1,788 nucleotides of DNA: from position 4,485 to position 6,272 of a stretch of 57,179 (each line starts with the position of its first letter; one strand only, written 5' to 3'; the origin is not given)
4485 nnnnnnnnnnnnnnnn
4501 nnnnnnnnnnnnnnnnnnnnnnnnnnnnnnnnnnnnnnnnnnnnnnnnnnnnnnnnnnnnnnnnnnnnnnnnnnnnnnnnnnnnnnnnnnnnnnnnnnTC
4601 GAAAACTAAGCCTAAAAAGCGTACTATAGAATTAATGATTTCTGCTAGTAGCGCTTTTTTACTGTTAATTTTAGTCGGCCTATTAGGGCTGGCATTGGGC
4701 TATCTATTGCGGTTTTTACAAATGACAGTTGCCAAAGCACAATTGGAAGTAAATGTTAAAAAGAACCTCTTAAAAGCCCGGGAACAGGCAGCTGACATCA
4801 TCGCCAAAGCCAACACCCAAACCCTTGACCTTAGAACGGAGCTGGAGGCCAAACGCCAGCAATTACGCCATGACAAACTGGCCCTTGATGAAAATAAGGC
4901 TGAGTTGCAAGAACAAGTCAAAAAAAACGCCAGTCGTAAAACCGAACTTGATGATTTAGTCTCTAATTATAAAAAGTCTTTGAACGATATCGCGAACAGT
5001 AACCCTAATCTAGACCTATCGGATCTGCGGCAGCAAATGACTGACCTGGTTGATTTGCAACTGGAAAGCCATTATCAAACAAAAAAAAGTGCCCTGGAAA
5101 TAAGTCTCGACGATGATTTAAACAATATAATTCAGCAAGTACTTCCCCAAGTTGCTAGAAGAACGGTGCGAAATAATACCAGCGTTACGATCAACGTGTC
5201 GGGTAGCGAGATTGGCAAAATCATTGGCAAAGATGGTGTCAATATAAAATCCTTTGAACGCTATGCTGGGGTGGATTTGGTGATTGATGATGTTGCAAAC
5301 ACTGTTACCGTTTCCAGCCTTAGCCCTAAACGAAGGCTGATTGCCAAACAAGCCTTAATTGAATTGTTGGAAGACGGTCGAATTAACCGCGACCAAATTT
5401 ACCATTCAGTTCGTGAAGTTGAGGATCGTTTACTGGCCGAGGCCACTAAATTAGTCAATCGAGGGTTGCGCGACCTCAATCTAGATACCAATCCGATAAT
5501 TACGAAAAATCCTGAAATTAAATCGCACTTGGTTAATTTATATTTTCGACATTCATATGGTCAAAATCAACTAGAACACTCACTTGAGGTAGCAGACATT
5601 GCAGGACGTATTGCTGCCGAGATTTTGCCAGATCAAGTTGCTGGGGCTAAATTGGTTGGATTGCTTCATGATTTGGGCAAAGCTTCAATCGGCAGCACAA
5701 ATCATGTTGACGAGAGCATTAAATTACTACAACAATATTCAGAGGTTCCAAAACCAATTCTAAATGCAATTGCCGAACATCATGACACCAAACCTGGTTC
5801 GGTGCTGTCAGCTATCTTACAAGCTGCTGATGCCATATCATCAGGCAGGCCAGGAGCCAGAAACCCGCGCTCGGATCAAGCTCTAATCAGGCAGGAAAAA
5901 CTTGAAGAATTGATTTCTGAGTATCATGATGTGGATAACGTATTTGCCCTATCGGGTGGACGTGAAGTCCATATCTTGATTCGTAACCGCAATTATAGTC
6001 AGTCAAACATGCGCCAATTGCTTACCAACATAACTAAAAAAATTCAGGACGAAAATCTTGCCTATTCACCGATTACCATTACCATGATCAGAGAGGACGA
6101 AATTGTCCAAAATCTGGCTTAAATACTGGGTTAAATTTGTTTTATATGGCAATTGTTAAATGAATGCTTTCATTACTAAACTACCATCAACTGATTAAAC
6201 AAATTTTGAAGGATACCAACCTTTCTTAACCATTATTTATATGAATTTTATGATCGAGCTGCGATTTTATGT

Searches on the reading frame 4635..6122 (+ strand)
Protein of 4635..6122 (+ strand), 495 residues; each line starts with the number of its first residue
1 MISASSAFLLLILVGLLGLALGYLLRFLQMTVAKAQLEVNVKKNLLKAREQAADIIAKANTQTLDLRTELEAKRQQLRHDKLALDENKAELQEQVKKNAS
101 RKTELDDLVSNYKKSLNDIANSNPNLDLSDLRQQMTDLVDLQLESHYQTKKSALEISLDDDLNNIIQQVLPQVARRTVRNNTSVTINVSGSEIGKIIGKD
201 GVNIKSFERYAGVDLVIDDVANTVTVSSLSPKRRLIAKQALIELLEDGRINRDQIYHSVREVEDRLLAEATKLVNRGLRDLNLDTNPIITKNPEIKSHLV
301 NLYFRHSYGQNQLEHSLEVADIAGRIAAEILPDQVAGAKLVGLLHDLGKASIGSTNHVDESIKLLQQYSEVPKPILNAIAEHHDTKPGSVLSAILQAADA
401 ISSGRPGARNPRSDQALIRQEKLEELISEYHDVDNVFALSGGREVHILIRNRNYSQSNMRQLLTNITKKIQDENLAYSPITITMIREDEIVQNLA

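Call 21: search_protein_families(library=pfam, proteins=[window:4635-6122:+], max_evalue=0.001)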
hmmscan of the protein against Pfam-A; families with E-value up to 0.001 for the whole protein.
window:4635-6122:+ (495 aa): 4 families
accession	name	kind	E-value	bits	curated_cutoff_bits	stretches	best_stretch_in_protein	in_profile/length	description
PF01966.28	HD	-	2.1e-14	54.2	22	1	313-402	2-114/116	HD domain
PF00013.35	KH_1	-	1.5e-07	31.5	21.5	1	184-242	2-65/66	KH domain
PF08668.18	HDOD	-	2.3e-05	24.4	22.9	1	313-390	96-172/196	HDOD domain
PF13083.13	KH_KhpA-B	-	5.5e-05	23.4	32.1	1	173-206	20-53/73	KhpA/KhpB, KH domain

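Call 60: search_protein_families(library=ncbifam, proteins=[window:4635-6122:+], max_evalue=0.00001)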
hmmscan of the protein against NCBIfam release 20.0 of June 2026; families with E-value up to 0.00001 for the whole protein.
window:4635-6122:+ (495 aa): 7 families
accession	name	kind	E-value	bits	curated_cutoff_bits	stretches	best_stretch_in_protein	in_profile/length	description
TIGR03319.1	RNase_Y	equivalog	2.1e-77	260.8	454.35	1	39-492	61-511/514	ribonuclease Y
NF009344.0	PRK12705.1-1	equivalog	7.4e-62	209.7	831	1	40-492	117-569/572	hypothetical protein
NF009345.0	PRK12705.1-2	equivalog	5.6e-59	200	904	1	36-492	46-506/509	hypothetical protein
NF000997.0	PRK00106.1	equivalog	2.1e-58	198.2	937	1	69-490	112-530/535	ribonuclease Y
NF009347.0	PRK12705.1-4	equivalog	2.6e-46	158.3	579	1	24-490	12-465/473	hypothetical protein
NF009346.0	PRK12705.1-3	equivalog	2.3e-17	63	545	1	88-481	69-470/493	hypothetical protein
TIGR00277.1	HDIG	domain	8.6e-11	41.6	27.6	1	308-384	1-83/84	HDIG domain-containing metalloprotein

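Call 72: find_homologous_proteins(query=window:4635-6122:+, max_evalue=1e-40)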
Query window:4635-6122:+ (495 aa): 2264 proteins with E <= 1e-40 among 8000 candidates; the best 120 are listed.
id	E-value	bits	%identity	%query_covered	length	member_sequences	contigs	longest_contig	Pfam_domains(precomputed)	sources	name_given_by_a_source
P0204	5.8e-145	502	51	100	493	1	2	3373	PF08668.19,PF00013.36,PF01966.29,PF13083.14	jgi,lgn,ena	-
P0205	3.7e-141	489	50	100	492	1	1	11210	PF08668.19,PF01966.29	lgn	-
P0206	4.0e-133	463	49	100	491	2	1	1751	PF08668.19,PF00013.36,PF01966.29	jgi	-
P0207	1.6e-125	438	47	100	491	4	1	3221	PF08668.19,PF00013.36,PF01966.29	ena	-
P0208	2.4e-124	434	47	96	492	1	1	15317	PF08668.19,PF00013.36,PF01966.29,PF13083.14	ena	-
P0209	3.6e-122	426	45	100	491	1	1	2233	PF00013.36,PF01966.29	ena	-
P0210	8.9e-59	218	33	98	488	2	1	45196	PF12072.14,PF01966.29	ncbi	-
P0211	6.0e-58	215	33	98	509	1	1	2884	PF08668.19,PF00013.36,PF12072.14,PF01966.29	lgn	-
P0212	7.9e-58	214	33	99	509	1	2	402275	PF00013.36,PF12072.14,PF01966.29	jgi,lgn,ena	-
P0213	1.6e-57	214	34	91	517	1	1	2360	PF08668.19,PF00013.36,PF12072.14,PF01966.29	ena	-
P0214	4.9e-57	212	34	97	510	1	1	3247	PF12072.14,PF01966.29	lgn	-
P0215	1.2e-55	207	31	98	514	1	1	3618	PF00013.36,PF12072.14,PF01966.29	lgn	-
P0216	3.4e-55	206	31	98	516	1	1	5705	PF08668.19,PF00013.36,PF12072.14,PF01966.29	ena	-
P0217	5.8e-55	205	31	98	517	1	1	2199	PF08668.19,PF00013.36,PF12072.14,PF01966.29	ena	-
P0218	6.6e-55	205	33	97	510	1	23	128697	PF08668.19,PF12072.14,PF01966.29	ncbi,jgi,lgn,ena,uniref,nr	ncbi:MAG: Ribonuclease Y [Parcubacteria group bacterium GW2011_GWC1_42_11]|uniref:Ribonuclease Y n=1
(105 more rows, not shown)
